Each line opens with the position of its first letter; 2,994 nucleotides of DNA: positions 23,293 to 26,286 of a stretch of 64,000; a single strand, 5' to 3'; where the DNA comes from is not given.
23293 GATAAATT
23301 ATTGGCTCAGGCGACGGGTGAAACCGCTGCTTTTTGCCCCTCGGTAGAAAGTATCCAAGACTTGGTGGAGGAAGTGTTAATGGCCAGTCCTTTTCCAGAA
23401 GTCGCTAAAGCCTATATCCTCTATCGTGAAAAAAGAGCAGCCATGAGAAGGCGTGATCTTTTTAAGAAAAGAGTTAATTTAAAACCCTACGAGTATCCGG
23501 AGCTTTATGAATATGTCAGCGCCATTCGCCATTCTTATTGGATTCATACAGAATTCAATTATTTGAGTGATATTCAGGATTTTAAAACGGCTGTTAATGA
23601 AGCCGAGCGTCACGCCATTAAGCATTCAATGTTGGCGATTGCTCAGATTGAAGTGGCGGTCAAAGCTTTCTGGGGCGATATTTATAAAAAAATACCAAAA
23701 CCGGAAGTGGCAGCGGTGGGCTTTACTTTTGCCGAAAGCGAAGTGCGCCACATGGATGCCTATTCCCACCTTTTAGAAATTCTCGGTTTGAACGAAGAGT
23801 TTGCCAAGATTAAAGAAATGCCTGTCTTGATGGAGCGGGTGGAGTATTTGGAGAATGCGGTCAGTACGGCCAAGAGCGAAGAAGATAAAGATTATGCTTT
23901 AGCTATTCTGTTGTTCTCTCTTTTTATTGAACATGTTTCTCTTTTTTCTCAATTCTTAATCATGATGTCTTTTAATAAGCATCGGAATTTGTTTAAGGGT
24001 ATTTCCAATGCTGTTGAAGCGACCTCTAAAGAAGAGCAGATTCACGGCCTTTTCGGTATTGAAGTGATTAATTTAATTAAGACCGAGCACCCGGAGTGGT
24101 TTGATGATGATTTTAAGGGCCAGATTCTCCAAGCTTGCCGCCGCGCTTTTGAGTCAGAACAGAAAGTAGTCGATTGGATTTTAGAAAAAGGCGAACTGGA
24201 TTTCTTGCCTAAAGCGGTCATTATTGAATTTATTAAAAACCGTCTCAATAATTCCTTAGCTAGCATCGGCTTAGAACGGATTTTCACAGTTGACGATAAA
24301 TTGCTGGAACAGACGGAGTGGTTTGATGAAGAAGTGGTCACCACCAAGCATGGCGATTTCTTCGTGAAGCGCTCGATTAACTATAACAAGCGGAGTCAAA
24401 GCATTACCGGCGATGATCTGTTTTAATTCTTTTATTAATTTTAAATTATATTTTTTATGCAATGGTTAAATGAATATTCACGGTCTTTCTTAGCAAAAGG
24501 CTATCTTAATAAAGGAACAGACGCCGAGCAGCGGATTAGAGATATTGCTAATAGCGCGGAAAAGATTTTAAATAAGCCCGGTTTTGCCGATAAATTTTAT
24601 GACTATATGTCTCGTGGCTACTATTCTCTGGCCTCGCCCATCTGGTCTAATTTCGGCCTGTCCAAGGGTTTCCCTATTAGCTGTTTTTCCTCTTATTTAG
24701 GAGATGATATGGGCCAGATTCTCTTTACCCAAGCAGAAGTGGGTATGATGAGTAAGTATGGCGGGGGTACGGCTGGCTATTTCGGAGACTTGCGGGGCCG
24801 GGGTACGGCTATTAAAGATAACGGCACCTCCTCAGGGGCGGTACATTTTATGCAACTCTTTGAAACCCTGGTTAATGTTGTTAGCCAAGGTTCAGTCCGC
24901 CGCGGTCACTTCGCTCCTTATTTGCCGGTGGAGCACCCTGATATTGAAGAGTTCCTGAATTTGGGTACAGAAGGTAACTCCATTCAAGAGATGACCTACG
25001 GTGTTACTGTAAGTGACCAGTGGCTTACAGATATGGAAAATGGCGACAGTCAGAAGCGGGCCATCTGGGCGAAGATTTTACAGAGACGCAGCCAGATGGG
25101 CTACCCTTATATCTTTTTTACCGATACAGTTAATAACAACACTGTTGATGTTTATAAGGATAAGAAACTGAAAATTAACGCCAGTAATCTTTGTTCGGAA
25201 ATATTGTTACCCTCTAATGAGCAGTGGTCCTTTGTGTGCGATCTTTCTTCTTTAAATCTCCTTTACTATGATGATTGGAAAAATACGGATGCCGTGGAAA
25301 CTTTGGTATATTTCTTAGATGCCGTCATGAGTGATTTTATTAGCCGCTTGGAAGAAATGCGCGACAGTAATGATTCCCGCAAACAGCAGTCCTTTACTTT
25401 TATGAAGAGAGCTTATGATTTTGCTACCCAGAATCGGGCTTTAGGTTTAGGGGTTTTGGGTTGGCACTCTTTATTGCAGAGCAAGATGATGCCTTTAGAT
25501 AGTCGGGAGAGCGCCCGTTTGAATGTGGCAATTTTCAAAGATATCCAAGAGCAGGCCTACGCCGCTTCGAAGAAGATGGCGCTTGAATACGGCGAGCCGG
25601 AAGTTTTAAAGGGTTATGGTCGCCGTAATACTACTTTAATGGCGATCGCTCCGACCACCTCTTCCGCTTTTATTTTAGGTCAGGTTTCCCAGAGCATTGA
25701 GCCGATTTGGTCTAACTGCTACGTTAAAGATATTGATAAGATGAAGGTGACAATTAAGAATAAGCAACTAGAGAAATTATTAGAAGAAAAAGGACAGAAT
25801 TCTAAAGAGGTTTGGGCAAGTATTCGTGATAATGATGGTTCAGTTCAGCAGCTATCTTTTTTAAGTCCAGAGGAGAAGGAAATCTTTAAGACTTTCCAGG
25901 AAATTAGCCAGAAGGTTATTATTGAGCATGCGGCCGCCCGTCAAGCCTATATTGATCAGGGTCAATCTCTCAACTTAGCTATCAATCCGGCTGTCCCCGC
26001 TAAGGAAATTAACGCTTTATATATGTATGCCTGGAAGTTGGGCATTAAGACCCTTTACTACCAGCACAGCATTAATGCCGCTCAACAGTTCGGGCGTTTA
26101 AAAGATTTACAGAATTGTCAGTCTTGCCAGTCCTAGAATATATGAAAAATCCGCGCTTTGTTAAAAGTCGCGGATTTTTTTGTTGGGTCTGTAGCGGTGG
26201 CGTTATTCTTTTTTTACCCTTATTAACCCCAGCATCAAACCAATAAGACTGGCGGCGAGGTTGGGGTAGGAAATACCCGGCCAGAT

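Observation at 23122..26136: Class I RNR with the ATP-cone on the beta subunit and a minimal cone-less alpha subunit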

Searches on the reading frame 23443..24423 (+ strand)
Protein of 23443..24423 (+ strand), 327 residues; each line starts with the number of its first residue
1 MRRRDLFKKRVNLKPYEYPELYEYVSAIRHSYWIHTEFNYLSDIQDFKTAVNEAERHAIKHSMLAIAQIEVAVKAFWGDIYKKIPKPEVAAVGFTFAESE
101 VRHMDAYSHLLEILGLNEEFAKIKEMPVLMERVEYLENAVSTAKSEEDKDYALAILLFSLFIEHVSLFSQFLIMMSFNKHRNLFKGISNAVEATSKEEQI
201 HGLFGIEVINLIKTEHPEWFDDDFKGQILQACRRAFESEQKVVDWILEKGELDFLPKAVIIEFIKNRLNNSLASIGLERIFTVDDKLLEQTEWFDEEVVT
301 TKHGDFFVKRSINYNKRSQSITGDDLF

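Call 57: search_solved_structures(query=window:23443-24423:+, max_evalue=1e-50, show_alignments=5)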
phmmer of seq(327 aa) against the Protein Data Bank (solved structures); distinct sequences matched with E-value up to 1e-50: 8.
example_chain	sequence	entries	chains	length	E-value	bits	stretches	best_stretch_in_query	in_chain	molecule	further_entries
6sf4_A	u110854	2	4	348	4.9e-160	535.6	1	2-327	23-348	Ribonucleoside-diphosphate reductase, beta subunit 1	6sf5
5olk_A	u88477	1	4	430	9.2e-160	534.7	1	2-327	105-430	Ribonucleoside-diphosphate reductase, beta subunit 1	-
8dq3_A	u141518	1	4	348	1.2e-120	406.3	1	3-327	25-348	Ribonucleoside-diphosphate reductase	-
6cwo_A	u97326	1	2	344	3.2e-94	319.4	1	5-327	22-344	Ribonucleotide reductase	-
8dq4_A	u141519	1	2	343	1.6e-93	317.2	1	5-327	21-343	Ribonucleoside-diphosphate reductase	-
8dq5_A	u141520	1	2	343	2.6e-93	316.5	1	5-327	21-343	Ribonucleoside-diphosphate reductase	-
6cwq_A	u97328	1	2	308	6.7e-88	298.7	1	5-309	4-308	Ribonucleotide reductase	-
6cwp_A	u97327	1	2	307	2.8e-86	293.4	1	5-299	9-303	Ribonucleotide reductase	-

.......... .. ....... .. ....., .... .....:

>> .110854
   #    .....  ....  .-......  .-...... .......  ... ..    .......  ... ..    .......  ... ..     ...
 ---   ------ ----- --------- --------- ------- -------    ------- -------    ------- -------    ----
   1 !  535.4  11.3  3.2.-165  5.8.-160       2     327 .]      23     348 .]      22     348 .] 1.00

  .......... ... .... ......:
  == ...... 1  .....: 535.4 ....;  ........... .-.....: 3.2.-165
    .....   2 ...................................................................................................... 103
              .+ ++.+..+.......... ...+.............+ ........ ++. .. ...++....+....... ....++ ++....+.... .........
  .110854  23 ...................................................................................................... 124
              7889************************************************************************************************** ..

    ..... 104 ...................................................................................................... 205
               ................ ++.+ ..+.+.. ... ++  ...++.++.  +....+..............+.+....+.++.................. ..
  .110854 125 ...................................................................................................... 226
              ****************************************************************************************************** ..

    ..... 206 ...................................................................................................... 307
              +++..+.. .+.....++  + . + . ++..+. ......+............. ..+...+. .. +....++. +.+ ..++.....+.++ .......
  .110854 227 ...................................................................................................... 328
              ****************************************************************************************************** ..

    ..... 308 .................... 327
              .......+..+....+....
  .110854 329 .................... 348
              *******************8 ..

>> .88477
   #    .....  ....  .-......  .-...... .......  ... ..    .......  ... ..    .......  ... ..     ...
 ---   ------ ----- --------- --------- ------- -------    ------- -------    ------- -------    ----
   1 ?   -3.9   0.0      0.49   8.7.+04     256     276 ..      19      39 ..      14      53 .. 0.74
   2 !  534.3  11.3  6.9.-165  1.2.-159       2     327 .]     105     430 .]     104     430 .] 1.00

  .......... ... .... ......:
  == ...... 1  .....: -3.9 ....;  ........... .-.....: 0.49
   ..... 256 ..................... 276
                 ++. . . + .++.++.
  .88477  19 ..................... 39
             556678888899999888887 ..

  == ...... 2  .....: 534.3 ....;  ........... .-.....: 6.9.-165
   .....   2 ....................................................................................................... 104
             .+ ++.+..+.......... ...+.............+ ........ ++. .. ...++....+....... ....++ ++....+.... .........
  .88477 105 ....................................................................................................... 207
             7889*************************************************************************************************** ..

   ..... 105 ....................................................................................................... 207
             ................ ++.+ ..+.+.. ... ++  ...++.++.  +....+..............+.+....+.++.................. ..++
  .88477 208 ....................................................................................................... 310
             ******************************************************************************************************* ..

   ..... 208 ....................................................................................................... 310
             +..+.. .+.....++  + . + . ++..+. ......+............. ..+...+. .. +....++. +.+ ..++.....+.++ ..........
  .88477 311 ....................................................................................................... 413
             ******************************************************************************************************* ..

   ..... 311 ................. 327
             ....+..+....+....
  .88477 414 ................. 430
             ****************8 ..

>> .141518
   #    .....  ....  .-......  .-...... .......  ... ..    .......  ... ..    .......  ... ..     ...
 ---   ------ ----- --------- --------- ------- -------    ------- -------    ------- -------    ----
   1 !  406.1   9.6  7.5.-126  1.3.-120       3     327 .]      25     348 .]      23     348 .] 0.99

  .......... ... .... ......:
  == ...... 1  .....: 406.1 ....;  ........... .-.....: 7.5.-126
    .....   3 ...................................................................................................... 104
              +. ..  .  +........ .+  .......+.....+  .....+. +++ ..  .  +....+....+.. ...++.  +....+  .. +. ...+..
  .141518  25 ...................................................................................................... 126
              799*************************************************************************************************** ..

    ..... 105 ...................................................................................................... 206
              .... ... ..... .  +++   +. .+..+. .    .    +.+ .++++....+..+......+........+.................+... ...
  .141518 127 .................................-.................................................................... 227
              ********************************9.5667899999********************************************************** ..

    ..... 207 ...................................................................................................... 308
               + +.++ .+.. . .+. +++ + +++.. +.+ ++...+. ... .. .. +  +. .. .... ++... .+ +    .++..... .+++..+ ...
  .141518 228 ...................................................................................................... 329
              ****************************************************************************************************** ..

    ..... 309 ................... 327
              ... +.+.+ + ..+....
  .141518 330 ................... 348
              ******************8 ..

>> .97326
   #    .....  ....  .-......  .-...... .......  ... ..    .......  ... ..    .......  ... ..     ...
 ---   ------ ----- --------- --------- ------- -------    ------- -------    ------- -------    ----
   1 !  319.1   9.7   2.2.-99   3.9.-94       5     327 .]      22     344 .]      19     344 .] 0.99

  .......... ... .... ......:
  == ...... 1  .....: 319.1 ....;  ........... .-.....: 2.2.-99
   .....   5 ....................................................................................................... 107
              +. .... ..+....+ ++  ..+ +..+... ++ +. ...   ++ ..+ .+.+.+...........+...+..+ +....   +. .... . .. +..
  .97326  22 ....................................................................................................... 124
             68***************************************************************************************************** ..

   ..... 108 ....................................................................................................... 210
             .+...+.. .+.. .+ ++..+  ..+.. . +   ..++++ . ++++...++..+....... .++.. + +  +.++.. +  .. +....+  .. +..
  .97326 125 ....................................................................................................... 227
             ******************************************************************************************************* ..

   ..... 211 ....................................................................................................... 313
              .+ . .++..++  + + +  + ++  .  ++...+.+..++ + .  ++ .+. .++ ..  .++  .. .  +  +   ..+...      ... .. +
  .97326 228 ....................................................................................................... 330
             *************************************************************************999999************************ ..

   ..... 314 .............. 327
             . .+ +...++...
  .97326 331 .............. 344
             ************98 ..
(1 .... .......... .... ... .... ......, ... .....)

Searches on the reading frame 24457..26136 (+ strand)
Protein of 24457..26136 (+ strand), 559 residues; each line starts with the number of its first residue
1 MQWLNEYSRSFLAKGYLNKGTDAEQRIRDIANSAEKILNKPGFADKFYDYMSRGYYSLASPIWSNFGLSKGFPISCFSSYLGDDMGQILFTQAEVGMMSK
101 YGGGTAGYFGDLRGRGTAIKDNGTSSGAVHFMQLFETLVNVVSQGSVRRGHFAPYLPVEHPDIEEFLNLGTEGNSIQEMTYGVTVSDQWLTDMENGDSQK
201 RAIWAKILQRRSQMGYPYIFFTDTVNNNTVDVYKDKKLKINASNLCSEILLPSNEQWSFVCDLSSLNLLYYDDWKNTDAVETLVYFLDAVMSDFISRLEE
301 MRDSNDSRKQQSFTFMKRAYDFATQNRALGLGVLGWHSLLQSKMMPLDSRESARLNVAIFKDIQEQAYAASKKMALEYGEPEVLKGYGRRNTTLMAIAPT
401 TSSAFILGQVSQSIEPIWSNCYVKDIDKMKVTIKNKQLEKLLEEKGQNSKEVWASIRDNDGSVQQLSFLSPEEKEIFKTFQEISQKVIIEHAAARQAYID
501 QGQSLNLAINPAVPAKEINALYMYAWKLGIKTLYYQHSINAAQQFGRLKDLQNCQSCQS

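Call 3: search_protein_families(library=pfam, proteins=[window:24457-26136:+], max_evalue=0.01)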
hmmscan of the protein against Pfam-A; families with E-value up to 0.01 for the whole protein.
window:24457-26136:+ (559 aa): 2 families
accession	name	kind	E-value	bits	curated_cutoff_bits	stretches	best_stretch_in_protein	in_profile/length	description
PF02867.20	Ribonuc_red_lgC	-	1.5e-98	331.2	23.9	3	384-535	373-522/523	Ribonucleotide reductase, barrel domain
PF00317.26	Ribonuc_red_lgN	-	2.8e-07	30.9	28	1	4-70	3-76/77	Ribonucleotide reductase, all-alpha domain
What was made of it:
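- Checked: NrdA does not begin 'directly with the barrel': aa 4-70 give a weak but above-threshold match to the N-terminal all-alpha domain (PF00317, 30.9 bits against 28; call 3).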

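Call 4: search_protein_families(library=ncbifam, proteins=[window:24457-26136:+], max_evalue=0.01)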
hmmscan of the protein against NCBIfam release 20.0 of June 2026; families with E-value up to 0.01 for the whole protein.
window:24457-26136:+ (559 aa): 20 families
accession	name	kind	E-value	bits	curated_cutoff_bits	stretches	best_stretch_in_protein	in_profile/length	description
TIGR02510.1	NrdE-prime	equivalog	4.1e-224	745.2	602.25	1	2-558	16-559/560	ribonucleoside-diphosphate reductase subunit alpha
NF006577.0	PRK09102.1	equivalog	7.1e-207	688.4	620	1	2-544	23-575/604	ribonucleoside-diphosphate reductase subunit alpha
TIGR02506.1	NrdE_NrdA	equivalog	2.7e-106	356.5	341.05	3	384-538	460-615/616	ribonucleoside-diphosphate reductase subunit alpha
TIGR02504.1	NrdJ_Z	equivalog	7.8e-71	239.4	399.95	2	21-380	23-403/606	adenosylcobalamin-dependent ribonucleoside-diphosphate reductase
NF005544.0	PRK07207.1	equivalog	4.3e-58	196.9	965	3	385-543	759-915/965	ribonucleoside-diphosphate reductase subunit alpha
NF006417.0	PRK08665.1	equivalog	7.1e-58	196.5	961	1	40-533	61-560/759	vitamin B12-dependent ribonucleotide reductase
NF009029.0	PRK12365.1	equivalog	2.7e-55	187.8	1350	3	382-542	839-997/1046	ribonucleoside-diphosphate reductase subunit alpha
NF006665.0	PRK09209.1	equivalog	1.9e-49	168.6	1057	4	47-195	208-361/761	ribonucleoside-diphosphate reductase subunit alpha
TIGR04170.1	RNR_1b_NrdE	exception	9.9e-46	156.3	750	3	44-171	131-260/698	class 1b ribonucleoside-diphosphate reductase subunit alpha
NF005010.0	PRK06406.1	subfamily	1e-45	156.3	1125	1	42-535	218-716/771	vitamin B12-dependent ribonucleotide reductase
NF005483.0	PRK07088.1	equivalog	1e-44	152.9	1214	4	36-172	199-336/764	ribonucleoside-diphosphate reductase subunit alpha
NF005101.0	PRK06539.1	equivalog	1.2e-43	149.3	988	3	388-538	613-760/822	ribonucleoside-diphosphate reductase subunit alpha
NF009028.0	PRK12364.1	equivalog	8.8e-43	146.4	1377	3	39-172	279-413/842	ribonucleoside-diphosphate reductase subunit alpha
NF006279.0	PRK08447.1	equivalog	1.8e-41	142.4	1082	4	38-172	178-313/789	ribonucleoside-diphosphate reductase subunit alpha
NF005122.0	PRK06556.1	equivalog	3.1e-36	124.5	859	3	50-169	134-255/960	vitamin B12-dependent ribonucleotide reductase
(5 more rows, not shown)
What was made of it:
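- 24457..26136 (+): nrdA: class Id catalytic subunit (NrdAi), 559 aa, no ATP-cone. TIGR02510, 745.2 bits against a cut-off of 602.25 (call 4).
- On Class Id RNR alpha subunit (NrdAi; NCBIfam TIGR02510): 745.2 bits against 602.25; aa 2-558 cover model positions 16-559 of 560 (call 4).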

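Call 6: search_solved_structures(query=window:24457-26136:+, max_evalue=0.001, show_alignments=1)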
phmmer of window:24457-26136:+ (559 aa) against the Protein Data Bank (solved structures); distinct sequences matched with E-value up to 0.001: 34.
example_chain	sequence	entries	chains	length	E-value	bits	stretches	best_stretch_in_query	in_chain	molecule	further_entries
6dqx_A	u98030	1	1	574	9.7e-212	707.5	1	2-558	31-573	Ribonucleoside-diphosphate reductase, alpha chain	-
6dqw_A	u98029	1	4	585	6.3e-177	592.6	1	1-559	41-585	Ribonucleoside-diphosphate reductase, alpha chain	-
5im3_A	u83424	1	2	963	8.8e-48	166.4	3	388-541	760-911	Ribonucleoside-diphosphate reductase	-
3hnc_A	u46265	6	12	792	1.1e-45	159.5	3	383-542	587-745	Ribonucleoside-diphosphate reductase large subunit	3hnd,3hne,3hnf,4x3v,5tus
2wgh_A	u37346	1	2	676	1.1e-45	159.4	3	383-535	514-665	RIBONUCLEOSIDE-DIPHOSPHATE REDUCTASE LARGE SUBUNIT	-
5d1y_A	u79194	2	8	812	1.2e-45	159.3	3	383-542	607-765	Ribonucleoside-diphosphate reductase large subunit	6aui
6l3r_A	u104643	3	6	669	1.6e-45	159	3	383-535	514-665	Ribonucleoside-diphosphate reductase large subunit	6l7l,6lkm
1zyz_A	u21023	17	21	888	1.3e-44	155.9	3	386-541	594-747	Ribonucleoside-diphosphate reductase large chain 1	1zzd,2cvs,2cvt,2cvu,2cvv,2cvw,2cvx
3tb9_A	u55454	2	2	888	5.7e-44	153.8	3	386-541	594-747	Ribonucleoside-diphosphate reductase large chain 1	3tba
3s8a_A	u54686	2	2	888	7.5e-44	153.4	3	386-541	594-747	Ribonucleoside-diphosphate reductase large chain 1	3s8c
7agj_A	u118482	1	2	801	9.2e-36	126.7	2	40-197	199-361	Ribonucleoside-diphosphate reductase subunit alpha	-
9l6o_F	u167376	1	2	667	1.4e-30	109.7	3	42-187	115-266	Ribonucleoside-diphosphate reductase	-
1pem_A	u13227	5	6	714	2.4e-27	99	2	43-188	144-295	Ribonucleoside-diphosphate reductase 2 alpha chain | RIBONUCLEOSIDE-DIPHOSPHATE REDUCTASE 2 ALPHA SUBUNIT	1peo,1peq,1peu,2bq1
6cgl_A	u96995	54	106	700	3.3e-24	88.6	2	45-190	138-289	Ribonucleoside-diphosphate reductase | Ribonucleoside-diphosphate reductase subunit alpha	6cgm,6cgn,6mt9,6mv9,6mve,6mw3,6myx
1xje_A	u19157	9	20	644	9.8e-23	83.8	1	75-173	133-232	ribonucleotide reductase, B12-dependent | Ribonucleoside-diphosphate reductase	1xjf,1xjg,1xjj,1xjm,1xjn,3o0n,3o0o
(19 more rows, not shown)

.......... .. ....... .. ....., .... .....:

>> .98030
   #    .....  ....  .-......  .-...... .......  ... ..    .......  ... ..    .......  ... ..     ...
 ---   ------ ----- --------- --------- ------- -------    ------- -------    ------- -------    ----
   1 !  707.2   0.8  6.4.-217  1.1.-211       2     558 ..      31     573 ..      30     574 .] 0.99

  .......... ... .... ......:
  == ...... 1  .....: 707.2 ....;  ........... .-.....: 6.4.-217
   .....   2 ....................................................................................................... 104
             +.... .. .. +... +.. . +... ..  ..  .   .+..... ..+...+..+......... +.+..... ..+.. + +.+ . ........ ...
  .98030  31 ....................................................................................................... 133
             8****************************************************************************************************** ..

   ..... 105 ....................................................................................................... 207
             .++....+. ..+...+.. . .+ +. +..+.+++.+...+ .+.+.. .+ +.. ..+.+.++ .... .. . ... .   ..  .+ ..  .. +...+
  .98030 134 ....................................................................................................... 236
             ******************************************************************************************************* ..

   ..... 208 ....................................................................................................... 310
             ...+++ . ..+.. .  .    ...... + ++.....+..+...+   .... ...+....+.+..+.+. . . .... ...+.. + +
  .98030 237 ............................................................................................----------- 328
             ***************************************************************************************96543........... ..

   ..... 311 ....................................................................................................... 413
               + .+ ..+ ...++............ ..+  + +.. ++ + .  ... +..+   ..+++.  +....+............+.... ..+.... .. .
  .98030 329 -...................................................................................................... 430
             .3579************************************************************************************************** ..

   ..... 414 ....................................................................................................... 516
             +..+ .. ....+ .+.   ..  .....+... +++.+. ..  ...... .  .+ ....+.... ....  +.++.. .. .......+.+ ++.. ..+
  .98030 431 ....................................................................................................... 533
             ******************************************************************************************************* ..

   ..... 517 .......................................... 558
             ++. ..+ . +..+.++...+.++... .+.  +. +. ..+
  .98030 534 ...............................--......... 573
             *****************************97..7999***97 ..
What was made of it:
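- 24457..26136 (+): 6DQX E 9.7e-212 and 6DQW E 6.3e-177 (call 6).
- Closest known: Flavobacterium johnsoniae and Aggregatibacter actinomycetemcomitans class Id beta. Same: Alpha matches 6DQX at E 9.7e-212 with the same minimal, cone-less architecture and C-terminal CxxC (call 6).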

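Call 49: find_encoding_contigs(protein=window:24457-26136:+, flank=2000, max_places=3)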
Protein window:24457-26136:+ (559 aa): no gene with exactly this product is on record in the collection.
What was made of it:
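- Tried and rejected: (3) Retrieving the source record through the exact NrdA protein failed (call 49).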
